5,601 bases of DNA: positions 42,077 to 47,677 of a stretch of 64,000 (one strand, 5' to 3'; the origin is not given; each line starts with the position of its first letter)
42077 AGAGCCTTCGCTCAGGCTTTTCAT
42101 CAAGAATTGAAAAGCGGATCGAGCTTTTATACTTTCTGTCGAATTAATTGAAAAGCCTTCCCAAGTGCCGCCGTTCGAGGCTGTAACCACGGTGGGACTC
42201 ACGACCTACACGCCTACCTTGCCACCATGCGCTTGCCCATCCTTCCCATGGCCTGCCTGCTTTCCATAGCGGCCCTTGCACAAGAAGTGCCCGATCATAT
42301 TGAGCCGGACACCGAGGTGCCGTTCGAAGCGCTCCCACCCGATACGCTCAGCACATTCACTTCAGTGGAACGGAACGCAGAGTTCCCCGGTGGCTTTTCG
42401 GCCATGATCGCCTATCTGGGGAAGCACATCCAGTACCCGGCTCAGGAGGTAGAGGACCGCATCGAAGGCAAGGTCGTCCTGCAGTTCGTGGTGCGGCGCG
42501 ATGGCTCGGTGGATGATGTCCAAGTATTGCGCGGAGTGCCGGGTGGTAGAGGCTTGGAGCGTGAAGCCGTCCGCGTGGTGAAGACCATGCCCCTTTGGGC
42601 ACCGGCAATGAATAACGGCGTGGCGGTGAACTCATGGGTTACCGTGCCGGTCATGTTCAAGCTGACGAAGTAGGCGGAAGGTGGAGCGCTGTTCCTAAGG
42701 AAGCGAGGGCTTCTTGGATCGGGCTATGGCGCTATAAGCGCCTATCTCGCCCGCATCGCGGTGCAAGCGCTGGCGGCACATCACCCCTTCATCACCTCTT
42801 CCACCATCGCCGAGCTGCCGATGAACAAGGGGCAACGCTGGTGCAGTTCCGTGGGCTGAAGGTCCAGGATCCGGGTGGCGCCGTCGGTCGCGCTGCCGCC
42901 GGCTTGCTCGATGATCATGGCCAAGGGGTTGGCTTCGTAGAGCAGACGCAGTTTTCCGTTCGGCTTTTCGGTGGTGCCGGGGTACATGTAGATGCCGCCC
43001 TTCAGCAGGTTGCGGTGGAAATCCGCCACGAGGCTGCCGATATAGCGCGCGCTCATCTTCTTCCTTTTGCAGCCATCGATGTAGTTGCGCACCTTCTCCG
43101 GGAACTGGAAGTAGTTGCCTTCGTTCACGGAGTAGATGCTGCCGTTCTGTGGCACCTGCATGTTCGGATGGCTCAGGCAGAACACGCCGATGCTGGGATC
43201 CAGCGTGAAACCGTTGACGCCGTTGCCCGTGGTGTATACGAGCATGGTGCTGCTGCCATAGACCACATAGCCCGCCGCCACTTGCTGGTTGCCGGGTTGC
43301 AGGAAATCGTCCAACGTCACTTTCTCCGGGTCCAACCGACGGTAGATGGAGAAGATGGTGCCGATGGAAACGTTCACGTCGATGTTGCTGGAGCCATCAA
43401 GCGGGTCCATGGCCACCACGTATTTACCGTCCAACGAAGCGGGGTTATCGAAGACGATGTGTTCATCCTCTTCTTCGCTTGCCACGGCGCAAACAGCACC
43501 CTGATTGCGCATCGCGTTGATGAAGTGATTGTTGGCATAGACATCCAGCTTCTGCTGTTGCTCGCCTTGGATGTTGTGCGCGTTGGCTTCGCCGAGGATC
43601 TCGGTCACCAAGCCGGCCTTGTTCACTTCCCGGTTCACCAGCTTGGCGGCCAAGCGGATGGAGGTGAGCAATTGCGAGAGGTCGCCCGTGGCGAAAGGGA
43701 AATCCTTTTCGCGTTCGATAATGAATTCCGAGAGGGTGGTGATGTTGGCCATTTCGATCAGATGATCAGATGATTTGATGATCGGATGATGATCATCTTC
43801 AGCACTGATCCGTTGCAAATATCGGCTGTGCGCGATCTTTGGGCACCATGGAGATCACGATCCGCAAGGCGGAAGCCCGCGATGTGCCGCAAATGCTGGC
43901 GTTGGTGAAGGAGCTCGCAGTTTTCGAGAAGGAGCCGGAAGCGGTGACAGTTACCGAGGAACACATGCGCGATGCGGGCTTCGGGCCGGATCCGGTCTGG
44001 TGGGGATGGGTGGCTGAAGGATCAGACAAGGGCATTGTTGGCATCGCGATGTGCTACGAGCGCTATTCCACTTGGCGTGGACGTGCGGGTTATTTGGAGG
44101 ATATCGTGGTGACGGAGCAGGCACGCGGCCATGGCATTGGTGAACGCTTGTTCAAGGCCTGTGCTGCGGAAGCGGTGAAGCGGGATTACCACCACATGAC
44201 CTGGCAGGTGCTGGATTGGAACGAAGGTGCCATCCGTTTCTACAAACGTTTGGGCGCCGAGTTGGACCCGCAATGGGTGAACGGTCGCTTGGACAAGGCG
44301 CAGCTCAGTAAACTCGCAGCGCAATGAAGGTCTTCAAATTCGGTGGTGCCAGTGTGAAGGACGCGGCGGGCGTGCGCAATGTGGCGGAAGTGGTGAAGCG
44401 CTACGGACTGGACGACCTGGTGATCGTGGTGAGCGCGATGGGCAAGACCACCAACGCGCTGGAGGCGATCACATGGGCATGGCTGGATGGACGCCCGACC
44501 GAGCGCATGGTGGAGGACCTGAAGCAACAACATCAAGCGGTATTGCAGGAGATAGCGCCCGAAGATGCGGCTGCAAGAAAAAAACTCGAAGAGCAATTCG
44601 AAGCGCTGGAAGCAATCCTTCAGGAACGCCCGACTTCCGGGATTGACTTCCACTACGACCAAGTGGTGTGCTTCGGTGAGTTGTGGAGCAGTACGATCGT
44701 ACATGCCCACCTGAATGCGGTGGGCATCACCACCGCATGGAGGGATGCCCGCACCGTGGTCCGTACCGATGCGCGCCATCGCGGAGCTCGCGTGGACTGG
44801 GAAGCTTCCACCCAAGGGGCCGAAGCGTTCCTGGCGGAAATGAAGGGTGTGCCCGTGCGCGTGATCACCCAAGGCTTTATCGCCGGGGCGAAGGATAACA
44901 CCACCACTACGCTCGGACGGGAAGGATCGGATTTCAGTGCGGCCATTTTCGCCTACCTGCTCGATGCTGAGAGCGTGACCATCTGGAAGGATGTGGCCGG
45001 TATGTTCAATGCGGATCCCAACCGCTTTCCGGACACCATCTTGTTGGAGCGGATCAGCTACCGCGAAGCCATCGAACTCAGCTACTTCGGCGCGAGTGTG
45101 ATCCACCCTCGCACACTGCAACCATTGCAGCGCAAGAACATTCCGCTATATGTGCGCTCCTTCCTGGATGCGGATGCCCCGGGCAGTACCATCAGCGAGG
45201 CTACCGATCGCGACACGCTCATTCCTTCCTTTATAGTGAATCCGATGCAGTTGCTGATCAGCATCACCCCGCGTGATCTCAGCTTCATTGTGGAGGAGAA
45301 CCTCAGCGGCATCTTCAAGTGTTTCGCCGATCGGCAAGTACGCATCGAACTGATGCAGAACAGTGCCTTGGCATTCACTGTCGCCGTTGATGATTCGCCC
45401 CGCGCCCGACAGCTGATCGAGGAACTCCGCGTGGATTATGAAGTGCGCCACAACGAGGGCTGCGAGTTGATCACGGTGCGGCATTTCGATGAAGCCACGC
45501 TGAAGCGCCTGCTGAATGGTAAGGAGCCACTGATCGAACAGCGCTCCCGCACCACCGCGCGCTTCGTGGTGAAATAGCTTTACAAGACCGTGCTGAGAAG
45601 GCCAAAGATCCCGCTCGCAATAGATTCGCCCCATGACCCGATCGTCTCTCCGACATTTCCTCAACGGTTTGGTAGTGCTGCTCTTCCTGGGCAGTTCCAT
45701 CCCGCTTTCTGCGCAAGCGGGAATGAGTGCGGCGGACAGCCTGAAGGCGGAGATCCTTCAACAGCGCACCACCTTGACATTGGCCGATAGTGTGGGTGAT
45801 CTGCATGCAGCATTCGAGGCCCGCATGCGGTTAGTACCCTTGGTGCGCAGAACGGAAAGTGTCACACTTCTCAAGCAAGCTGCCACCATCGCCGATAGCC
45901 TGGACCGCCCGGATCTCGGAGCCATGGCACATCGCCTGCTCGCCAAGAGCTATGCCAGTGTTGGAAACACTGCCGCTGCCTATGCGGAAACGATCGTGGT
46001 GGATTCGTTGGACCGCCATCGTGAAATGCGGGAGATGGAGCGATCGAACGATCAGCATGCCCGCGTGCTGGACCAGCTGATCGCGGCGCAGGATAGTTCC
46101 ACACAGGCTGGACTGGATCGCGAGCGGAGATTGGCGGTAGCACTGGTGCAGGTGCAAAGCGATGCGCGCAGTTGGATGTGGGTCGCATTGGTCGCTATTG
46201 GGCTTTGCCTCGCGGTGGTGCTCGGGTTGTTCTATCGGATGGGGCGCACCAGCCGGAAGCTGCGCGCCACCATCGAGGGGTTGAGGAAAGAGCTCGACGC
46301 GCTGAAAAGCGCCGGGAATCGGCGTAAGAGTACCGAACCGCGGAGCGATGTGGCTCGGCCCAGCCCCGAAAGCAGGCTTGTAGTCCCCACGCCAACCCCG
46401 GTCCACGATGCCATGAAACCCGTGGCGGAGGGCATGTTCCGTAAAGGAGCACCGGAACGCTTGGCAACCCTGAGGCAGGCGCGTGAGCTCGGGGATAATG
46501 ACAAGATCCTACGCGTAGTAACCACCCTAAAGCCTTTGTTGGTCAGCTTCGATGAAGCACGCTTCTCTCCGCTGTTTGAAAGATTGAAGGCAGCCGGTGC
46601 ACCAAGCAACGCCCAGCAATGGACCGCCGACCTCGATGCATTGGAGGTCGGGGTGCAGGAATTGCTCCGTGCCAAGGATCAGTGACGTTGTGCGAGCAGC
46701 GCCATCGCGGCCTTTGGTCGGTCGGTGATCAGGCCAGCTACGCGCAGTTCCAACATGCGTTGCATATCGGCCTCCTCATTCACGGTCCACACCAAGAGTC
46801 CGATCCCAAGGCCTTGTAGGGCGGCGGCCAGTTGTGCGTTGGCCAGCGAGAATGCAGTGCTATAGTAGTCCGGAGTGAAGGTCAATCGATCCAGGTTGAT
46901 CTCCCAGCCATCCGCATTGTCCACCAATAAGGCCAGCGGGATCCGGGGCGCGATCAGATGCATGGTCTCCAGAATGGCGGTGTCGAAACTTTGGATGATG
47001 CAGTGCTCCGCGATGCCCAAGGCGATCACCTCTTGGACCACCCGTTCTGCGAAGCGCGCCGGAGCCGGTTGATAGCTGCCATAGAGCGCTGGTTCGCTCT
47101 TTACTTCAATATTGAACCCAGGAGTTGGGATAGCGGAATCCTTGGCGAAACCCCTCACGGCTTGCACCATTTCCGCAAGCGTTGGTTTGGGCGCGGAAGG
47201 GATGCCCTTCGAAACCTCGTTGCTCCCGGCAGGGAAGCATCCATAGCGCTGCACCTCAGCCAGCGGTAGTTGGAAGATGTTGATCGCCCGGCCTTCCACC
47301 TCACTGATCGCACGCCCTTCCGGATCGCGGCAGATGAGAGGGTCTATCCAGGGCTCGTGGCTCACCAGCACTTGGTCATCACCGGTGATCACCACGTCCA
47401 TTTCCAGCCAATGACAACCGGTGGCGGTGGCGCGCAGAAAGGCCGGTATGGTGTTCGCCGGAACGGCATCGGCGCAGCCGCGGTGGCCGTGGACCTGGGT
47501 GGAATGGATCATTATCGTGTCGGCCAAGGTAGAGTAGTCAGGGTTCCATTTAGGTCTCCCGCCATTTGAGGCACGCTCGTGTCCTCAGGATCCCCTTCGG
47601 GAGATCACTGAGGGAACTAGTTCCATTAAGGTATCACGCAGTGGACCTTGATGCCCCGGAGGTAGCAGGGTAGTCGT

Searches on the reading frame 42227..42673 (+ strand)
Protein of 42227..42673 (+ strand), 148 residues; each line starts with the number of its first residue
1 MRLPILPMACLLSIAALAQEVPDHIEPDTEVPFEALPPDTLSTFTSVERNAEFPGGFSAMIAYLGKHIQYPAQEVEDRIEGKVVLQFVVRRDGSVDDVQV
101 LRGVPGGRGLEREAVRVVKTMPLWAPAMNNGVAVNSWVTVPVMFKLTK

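Call 35: search_protein_families(library=pfam, proteins=[window:42227-42673:+])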
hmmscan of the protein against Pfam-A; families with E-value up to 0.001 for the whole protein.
window:42227-42673:+ (148 aa): 1 family
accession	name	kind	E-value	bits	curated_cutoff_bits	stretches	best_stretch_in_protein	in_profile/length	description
PF03544.19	TonB_C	-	1.6e-19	70.6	24.6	1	67-146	2-79/79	Gram-negative bacterial TonB protein C-terminal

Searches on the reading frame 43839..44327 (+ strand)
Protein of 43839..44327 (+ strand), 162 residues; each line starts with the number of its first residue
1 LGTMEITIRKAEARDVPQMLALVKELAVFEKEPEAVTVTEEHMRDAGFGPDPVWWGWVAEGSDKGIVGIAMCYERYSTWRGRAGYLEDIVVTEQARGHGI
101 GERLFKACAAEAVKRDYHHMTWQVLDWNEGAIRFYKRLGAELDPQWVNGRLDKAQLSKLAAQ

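Call 35: search_protein_families(library=pfam, proteins=[window:43839-44327:+])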
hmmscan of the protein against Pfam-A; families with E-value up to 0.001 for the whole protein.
window:43839-44327:+ (162 aa): 5 families
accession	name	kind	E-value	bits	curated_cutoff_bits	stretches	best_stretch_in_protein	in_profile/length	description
PF00583.31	Acetyltransf_1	-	3.9e-18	66.3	20.7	1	41-139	23-115/116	Acetyltransferase (GNAT) family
PF13508.13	Acetyltransf_7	-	7.9e-12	45.8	27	1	57-139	6-81/84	Acetyltransferase (GNAT) domain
PF08445.16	FR47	-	9.4e-08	32.4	22.1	1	82-143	20-80/86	FR47-like protein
PF13673.13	Acetyltransf_10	-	9.6e-07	29.3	23.6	1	77-139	52-106/128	Acetyltransferase (GNAT) domain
PF13302.13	Acetyltransf_3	-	2.9e-06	28.5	25.4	1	6-140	2-137/138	Acetyltransferase (GNAT) domain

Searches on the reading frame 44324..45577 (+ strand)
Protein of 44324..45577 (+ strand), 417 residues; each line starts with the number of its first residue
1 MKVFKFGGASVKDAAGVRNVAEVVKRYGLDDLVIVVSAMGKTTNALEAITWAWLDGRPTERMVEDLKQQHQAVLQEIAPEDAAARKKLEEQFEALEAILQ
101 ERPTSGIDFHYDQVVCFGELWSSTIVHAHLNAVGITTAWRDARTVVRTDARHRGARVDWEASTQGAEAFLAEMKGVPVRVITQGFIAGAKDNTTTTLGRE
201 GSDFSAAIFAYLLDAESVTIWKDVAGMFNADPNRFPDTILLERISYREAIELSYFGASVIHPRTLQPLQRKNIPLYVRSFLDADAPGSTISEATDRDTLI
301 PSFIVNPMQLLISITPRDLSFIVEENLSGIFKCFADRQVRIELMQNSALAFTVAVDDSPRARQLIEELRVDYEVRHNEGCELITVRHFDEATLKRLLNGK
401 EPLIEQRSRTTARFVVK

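Call 35: search_protein_families(library=pfam, proteins=[window:44324-45577:+])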
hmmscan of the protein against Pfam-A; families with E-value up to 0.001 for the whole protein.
window:44324-45577:+ (417 aa): 1 family
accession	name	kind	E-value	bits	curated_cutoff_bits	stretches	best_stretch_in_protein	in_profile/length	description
PF00696.33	AA_kinase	-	2.1e-41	142.6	24.9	1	2-279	3-234/234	Amino acid kinase family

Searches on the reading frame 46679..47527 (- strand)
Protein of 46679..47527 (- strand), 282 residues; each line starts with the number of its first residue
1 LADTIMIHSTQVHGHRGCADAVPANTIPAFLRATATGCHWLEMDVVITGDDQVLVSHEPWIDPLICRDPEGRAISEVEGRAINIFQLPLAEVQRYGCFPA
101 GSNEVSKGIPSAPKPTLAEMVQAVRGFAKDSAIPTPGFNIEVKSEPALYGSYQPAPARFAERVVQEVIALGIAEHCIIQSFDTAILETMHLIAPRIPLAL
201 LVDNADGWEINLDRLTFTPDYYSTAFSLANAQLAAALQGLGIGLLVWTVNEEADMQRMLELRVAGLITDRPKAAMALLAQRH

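Call 35: search_protein_families(library=pfam, proteins=[window:46679-47527:-])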
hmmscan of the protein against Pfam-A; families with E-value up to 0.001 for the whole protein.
window:46679-47527:- (282 aa): 1 family
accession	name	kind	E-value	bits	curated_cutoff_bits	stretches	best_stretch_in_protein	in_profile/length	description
PF03009.23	GDPD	-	1.2e-27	98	23.6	1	15-272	1-243/244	Glycerophosphoryl diester phosphodiesterase family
